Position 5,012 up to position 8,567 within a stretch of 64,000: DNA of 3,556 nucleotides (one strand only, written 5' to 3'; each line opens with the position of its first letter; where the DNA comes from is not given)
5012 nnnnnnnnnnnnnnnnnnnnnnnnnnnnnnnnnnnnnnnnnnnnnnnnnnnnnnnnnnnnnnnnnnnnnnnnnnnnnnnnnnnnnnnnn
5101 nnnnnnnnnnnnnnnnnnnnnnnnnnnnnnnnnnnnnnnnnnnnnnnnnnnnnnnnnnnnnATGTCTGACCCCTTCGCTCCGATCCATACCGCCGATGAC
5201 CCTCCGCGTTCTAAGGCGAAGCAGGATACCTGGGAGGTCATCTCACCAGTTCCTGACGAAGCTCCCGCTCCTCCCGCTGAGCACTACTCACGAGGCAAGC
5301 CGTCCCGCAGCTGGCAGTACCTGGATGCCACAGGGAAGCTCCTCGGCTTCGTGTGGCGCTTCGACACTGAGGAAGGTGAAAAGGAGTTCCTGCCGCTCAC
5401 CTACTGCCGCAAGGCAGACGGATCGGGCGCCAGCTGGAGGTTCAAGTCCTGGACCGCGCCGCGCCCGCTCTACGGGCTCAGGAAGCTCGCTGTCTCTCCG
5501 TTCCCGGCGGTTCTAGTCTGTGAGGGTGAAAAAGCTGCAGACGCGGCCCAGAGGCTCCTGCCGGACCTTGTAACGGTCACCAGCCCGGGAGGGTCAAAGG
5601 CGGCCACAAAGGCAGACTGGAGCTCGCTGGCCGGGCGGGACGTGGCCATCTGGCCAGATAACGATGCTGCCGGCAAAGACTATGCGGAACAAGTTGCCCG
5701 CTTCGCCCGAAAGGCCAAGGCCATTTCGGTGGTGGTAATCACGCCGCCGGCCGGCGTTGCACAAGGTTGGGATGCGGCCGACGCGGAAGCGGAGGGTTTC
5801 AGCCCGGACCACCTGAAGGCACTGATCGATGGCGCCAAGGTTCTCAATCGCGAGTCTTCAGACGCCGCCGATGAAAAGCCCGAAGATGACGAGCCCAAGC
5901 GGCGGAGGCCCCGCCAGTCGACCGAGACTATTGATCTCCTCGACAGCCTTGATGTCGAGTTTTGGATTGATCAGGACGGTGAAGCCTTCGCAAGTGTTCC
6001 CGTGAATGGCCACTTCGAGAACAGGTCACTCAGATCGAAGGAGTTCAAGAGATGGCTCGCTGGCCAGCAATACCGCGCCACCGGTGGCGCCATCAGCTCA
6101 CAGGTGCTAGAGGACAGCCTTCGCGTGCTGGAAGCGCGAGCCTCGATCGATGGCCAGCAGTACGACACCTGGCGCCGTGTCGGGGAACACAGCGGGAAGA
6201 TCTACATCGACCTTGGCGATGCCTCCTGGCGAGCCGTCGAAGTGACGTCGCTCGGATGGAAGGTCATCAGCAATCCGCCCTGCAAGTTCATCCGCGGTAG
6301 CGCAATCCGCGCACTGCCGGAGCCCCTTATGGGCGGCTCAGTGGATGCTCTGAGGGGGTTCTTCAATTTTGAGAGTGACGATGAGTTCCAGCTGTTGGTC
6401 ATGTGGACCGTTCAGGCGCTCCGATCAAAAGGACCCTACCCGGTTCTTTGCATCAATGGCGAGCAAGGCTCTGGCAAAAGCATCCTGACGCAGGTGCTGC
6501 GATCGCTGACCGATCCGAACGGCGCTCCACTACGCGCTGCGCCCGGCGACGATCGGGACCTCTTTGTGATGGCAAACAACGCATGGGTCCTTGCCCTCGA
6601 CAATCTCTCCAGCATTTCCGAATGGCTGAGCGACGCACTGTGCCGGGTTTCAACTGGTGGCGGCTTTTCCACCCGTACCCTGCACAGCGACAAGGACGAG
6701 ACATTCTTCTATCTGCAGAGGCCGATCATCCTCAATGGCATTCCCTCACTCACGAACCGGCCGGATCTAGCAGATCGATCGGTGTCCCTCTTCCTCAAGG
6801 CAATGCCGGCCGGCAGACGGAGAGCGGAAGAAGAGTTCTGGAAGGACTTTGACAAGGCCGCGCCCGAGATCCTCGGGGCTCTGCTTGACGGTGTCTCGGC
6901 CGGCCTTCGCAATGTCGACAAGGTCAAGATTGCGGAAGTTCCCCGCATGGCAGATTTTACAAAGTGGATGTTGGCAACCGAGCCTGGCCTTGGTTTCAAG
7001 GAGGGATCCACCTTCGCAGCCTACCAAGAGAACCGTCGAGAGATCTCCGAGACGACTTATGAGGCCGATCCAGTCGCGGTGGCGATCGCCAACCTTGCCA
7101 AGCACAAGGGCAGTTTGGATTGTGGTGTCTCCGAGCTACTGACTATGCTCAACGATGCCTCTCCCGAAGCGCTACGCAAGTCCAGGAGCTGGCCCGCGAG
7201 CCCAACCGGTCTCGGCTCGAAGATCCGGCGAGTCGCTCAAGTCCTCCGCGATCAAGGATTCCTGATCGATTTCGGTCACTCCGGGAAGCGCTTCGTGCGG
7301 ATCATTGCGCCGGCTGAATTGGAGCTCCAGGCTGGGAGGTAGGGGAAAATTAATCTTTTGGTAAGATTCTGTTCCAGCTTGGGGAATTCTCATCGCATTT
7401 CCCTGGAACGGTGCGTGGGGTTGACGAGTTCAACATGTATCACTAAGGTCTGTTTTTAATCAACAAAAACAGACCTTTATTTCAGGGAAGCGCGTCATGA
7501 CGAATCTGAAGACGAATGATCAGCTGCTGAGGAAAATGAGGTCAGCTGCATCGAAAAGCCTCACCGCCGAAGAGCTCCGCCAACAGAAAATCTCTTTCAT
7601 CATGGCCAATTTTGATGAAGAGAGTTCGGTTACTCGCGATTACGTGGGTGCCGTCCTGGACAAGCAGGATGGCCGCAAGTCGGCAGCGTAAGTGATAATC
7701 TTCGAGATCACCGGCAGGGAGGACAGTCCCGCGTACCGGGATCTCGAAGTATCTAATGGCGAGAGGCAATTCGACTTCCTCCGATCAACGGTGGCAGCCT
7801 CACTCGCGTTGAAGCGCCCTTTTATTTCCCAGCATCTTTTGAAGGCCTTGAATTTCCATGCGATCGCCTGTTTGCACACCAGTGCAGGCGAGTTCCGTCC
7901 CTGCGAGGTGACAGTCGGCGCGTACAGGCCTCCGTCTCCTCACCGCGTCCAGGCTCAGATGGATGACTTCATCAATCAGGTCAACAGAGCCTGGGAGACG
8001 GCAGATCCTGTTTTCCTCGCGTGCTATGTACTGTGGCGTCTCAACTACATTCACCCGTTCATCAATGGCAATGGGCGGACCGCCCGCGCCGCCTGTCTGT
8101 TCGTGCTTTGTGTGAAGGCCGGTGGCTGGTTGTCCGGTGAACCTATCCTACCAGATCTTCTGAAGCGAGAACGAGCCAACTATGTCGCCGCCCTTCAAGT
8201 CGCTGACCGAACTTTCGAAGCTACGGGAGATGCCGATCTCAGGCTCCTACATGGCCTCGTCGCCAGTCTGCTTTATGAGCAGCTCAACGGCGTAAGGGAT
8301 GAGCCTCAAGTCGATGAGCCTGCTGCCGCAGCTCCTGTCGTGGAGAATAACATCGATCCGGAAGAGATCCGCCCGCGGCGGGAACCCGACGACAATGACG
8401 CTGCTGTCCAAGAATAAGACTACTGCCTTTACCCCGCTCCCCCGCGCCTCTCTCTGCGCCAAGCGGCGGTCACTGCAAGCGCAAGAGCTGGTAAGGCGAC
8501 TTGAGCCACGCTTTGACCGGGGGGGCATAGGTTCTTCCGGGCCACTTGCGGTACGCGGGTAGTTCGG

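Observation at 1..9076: Alphaproteobacterial phage-satellite-like island at tRNA-His with a full regulatory, replication, packaging-hijack and cargo layout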

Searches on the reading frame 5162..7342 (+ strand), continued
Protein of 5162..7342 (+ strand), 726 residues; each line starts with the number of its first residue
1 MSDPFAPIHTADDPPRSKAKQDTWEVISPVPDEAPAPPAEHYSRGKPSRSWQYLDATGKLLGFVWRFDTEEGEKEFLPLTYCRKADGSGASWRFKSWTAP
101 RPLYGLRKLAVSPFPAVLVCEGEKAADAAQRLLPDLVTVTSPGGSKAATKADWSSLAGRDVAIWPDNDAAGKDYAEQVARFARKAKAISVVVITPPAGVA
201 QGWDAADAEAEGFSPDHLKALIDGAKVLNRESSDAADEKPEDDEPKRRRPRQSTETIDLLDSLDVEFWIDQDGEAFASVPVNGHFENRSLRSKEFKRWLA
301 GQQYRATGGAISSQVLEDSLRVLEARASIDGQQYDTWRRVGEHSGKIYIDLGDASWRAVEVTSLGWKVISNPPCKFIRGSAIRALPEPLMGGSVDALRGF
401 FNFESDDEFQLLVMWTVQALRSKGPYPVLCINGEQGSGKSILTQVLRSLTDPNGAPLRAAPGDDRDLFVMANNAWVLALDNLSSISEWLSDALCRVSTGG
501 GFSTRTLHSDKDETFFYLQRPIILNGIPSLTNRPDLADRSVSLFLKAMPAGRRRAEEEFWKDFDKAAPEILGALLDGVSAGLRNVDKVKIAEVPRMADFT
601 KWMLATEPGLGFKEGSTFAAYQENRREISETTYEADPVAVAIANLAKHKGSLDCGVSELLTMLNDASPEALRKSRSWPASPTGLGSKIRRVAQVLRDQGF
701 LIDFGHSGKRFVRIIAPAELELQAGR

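Call 60: search_protein_families(library=pfam, proteins=[L007:4749-6074:+, L007:8660-9673:+, L007:12634-14937:+, L007:15914-16393:-, L019:2060-3502:+, L019:7458-8648:+, L019:3506-4114:-, L053:792-2009:+, L053:10041-11351:+, L053:11689-12951:-], max_evalue=0.01)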
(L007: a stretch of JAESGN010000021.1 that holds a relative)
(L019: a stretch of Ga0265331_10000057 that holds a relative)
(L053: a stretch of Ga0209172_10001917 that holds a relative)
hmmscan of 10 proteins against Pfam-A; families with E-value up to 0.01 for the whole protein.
L007:4749-6074:+ (441 aa): 3 families
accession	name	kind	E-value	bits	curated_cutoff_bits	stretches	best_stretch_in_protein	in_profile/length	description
PF00589.27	Phage_integrase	-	9.3e-23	81.3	27.1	1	251-402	24-169/172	Phage integrase family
PF13356.12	Arm-DNA-bind_3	-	2.9e-17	63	27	1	4-91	1-82/83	Arm DNA-binding domain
PF14659.12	Phage_int_SAM_3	-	2.9e-06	27.8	22.6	1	97-152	1-55/58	Phage integrase, N-terminal SAM-like domain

L007:8660-9673:+ (337 aa): 0 families

L007:12634-14937:+ (767 aa): 0 families

L007:15914-16393:- (159 aa): 1 family
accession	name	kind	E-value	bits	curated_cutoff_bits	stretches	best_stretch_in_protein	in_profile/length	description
PF02452.23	PemK_toxin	-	7.4e-10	39.4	23.1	1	26-114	2-87/109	PemK-like, MazF-like toxin of type II toxin-antitoxin system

L019:2060-3502:+ (480 aa): 2 families
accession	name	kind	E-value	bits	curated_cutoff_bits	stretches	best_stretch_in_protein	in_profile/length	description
PF00589.27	Phage_integrase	-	1.6e-26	93.6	27.1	1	306-445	25-168/172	Phage integrase family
PF13356.12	Arm-DNA-bind_3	-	9e-17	61.4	27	1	59-145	1-81/83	Arm DNA-binding domain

L019:7458-8648:+ (396 aa): 4 families
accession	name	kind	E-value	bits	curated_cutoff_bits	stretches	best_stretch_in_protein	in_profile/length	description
PF01343.23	Peptidase_S49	-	2.7e-35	122.1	24.9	1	124-265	4-144/154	Peptidase family S49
PF25145.1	NfeD1b_N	-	1.7e-09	38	40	1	90-171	25-104/189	NfeD1b, N-terminal domain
PF00574.28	CLP_protease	-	4e-05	24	20.2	1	78-149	28-97/182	Clp protease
PF01972.22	SDH_protease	-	0.0036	16.8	31.3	1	88-162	83-155/286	ClpP-like SDH-type serine proteinase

L019:3506-4114:- (202 aa): 0 families

L053:792-2009:+ (405 aa): 3 families
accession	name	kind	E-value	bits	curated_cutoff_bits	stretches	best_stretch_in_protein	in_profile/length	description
PF00589.27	Phage_integrase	-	1.7e-16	60.9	27.1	1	225-362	27-159/172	Phage integrase family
PF22022.2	Phage_int_M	-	4.3e-09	36.9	27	1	107-190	7-91/96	Phage integrase central domain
PF13356.12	Arm-DNA-bind_3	-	2e-06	28.3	27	1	27-93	19-83/83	Arm DNA-binding domain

L053:10041-11351:+ (436 aa): 0 families

L053:11689-12951:- (420 aa): 0 families

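Call 93: search_solved_structures(query=window:5162-7339:+, max_evalue=0.01)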
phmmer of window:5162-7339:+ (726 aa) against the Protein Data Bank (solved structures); distinct sequences matched with E-value up to 0.01: 0.

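Call 111: find_encoding_contigs(protein=P0002, flank=10000, max_places=3)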
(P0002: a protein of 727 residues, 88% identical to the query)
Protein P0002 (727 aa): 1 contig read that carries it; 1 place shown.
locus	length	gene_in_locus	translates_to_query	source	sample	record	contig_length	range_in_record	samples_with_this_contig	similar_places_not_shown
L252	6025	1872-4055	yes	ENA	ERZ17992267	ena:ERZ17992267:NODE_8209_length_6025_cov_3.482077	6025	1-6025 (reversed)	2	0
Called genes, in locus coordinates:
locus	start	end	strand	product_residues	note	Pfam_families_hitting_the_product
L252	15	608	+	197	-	-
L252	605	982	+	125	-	-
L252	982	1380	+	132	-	-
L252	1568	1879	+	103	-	-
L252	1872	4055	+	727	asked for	-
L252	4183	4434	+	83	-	-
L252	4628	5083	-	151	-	-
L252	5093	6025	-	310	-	?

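Call 112: find_encoding_contigs(protein=P0004, flank=10000, max_places=3)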
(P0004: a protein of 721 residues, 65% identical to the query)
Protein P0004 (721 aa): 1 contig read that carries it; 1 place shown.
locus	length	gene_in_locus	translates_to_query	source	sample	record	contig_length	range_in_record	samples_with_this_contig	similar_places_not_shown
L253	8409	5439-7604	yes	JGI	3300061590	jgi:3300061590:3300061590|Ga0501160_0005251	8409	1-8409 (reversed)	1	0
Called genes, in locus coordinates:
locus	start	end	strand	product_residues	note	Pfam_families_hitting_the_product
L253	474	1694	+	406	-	PF13356:Arm-DNA-bind_3, PF00589:Phage_integrase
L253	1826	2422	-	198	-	-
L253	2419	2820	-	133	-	-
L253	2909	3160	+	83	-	PF01381:HTH_3 (weak)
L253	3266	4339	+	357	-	-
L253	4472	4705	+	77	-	PF12728:HTH_17 (weak)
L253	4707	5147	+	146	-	-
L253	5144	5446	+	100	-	-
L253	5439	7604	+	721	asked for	-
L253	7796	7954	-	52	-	-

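Call 131: predict_structure(alignment_id=A3)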
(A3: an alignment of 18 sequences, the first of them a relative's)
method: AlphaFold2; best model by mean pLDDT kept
length: 726 residues; sequences in the alignment: 18
mean_pLDDT: 81.5   pTM: 0.58
mean pLDDT of the five models: 81.5, 80.4, 75.7, 74.6, 65.8
residues with pLDDT >= 90: 232; 70-90: 390; 50-70: 44; < 50: 60
segments of 3 or more residues with pLDDT < 50: 1-20, 229-249, 505-513, 720-726
pLDDT, mean of each block of 10 residues (from residue 1): 43 40 82 91 89 91 88 84 88 90 88 79 90 88 79 88 89 88 87 84 88 80 67 28 36 76 88 89 86 89 84 86 89 88 92 92 95 86 91 90 89 93 84 65 89 75 80 82 75 78 49 58 71 71 83 85 95 96 91 81 93 92 84 83 89 91 90 83 83 84 81 81 41
secondary structure, 60 per line:
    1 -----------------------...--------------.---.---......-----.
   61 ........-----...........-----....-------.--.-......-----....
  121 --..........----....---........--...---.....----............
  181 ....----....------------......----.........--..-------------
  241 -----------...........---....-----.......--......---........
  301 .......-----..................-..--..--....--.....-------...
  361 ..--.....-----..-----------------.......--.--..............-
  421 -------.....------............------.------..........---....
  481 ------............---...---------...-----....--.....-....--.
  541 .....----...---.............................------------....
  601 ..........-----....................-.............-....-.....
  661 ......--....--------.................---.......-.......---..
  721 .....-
elements in order (helices of 4 or more, strands of 3 or more residues): E24-26 E49-54 E60-68 E74-84 E90-93 H106-111 E117-120 H123-132 E137-140 H144-150 E160-164 H169-184 E189-192 H205-210 H215-223 H252-262 E266-269 E275-281 E284-289 H293-307 H313-330 E340-343 E346-350 E358-362 E365-369 H394-400 H406-419 E428-432 H439-450 H464-473 E477-480 H487-498 E502-504 E514-516 E522-525 H528-532 H534-537 E540-545 H556-584 H597-610 H616-635 H637-649 E651-654 H656-666 H669-672 H681-697 E701-707 E709-715 H719-725

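Call 133: fold_search(model_id=the predicted structure, library=pdb)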
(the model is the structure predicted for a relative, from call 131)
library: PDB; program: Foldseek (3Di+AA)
matches with E <= 10: 859; with E <= 0.001: 181
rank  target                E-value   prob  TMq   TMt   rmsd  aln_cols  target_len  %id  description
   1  8iqi_C                1.4e-09  1.00  0.33  0.27  13.3       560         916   10  Structure of Full-Length AsfvPrimPol in Complex-Form (released 2023-07-26)
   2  8iqi_A                2.4e-09  1.00  0.35  0.29  12.4       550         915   10  Structure of Full-Length AsfvPrimPol in Complex-Form (released 2023-07-26)
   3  6k9c_B                4.6e-09  1.00  0.28  0.44  10.9       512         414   12  The apo structure of NrS-1 C terminal region (305-718) (released 2020-04-08)
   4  8wwa_F                5.4e-09  1.00  0.33  0.38  12.1       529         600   10  Structure of AMPPNP-Form AsfvPrimPol Hexamer (released 2025-04-30)
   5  8ww7_I                5.4e-09  1.00  0.32  0.27  13.5       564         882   11  Structure of AMPPNP-Form AsfvPrimPol Dodecamer (released 2025-04-30)
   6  9ivf_C                7.9e-09  1.00  0.34  0.38  12.2       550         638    9  Structure of Full-Length AsfvPrimPol with polyT DNA (released 2025-12-24)
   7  9ivf_B                9.9e-09  1.00  0.35  0.38  12.2       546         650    8  Structure of Full-Length AsfvPrimPol with polyT DNA (released 2025-12-24)
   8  6lrb_C                9.9e-09  1.00  0.29  0.46  11.4       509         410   11  The A form apo structure of NrS-1 C terminal region-CTR (released 2020-04-08)
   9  8ww7_B                9.9e-09  1.00  0.32  0.27  12.5       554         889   11  Structure of AMPPNP-Form AsfvPrimPol Dodecamer (released 2025-04-30)
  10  6lrb_B                1.4e-08  1.00  0.29  0.46  11.8       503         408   11  The A form apo structure of NrS-1 C terminal region-CTR (released 2020-04-08)
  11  8wwa_A                1.4e-08  1.00  0.30  0.35  13.4       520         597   12  Structure of AMPPNP-Form AsfvPrimPol Hexamer (released 2025-04-30)
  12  8ww7_F                2.1e-08  1.00  0.34  0.29  12.2       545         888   10  Structure of AMPPNP-Form AsfvPrimPol Dodecamer (released 2025-04-30)
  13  7ola_C                2.2e-08  1.00  0.37  0.56   7.3       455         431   11  Structure of Primase-Helicase in SaPI5 (released 2022-07-13)
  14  8iqh_D                2.3e-08  1.00  0.34  0.29  11.1       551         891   10  Structure of Full-Length AsfvPrimPol in Apo-Form (released 2023-07-26)
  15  8wwa_C                2.5e-08  1.00  0.31  0.27  13.1       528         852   11  Structure of AMPPNP-Form AsfvPrimPol Hexamer (released 2025-04-30)
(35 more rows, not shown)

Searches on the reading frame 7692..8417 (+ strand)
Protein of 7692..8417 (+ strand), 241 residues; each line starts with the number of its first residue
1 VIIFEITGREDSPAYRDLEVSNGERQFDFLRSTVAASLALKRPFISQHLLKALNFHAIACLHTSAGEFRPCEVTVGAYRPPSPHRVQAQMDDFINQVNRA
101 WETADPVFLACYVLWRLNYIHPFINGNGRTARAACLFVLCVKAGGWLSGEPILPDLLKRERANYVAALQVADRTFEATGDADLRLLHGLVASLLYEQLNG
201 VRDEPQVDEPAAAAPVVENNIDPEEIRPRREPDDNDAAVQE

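Call 4: search_protein_families(library=pfam, proteins=[window:7692-8417:+], max_evalue=0.01)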
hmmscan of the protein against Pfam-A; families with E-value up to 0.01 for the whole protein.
window:7692-8417:+ (241 aa): 1 family
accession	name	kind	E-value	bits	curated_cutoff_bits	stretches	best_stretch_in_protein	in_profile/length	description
PF02661.23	Fic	-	4.4e-18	66.3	24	1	53-139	8-93/93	Fic/DOC family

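Call 5: search_protein_families(library=ncbifam, proteins=[window:7692-8417:+], max_evalue=0.01)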
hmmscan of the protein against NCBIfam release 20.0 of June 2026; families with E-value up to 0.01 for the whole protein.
window:7692-8417:+ (241 aa): 4 families
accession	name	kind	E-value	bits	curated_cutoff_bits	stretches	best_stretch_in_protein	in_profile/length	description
TIGR02613.1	mob_myst_B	hypoth_equivalog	1.2e-11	44.8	124.4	1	41-174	45-176/186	mobile mystery protein B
NF046030.1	ProtAdlyltaseSoFic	equivalog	0.0012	17.9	550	1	87-140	160-212/361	protein adenylyltransferase Fic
NF041381.1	XopAC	subfamily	0.003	16.3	450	1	78-139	344-411/451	XopAC/AvrAC family type III secretion system effector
NF046029.1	ProtAdlyltaseNmFic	equivalog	0.0092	15.7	230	0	61-132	43-108/177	protein adenylyltransferase Fic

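Call 6: search_protein_families(library=phrogs, proteins=[window:7692-8417:+], max_evalue=0.01)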
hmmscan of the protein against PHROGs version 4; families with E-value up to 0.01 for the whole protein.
window:7692-8417:+ (241 aa): 5 families
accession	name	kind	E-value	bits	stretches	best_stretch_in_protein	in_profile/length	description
phrog_23170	-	unknown function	1.9e-18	67.8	1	44-171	41-172/191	-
phrog_5978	-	unknown function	7.7e-18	65.7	1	45-173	112-251/364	-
phrog_11900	-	unknown function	3.7e-10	40.7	1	18-139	53-175/230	-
phrog_12747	-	unknown function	0.00029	21.4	1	105-135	122-152/211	-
phrog_13548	-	unknown function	0.0016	18.6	1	89-178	172-259/379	-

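Call 7: search_protein_families(library=padloc, proteins=[window:7692-8417:+], max_evalue=0.01)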
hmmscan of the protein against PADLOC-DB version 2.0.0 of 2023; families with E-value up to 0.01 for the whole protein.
window:7692-8417:+ (241 aa): 8 families
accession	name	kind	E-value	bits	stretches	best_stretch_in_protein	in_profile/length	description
PDLC03963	SoFic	-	2.5e-16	58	1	43-173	113-245/361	-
PDLC04839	PDC-S04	-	4.7e-11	40.7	1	46-171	60-186/205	-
PDLC04836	PDC-S04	-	2.3e-09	34.8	1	18-144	69-191/244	-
PDLC04966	PDC-S24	-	6.6e-09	33.1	1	77-172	274-369/497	-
PDLC04838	PDC-S04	-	1.3e-08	32.8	1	39-135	58-158/209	-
PDLC04840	PDC-S04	-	1.3e-06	26.3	1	19-170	53-198/227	-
PDLC04837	PDC-S04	-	0.00075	16.8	1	48-133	92-177/234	-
PDLC04841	PDC-S04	-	0.0053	14.4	1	59-133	154-222/292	-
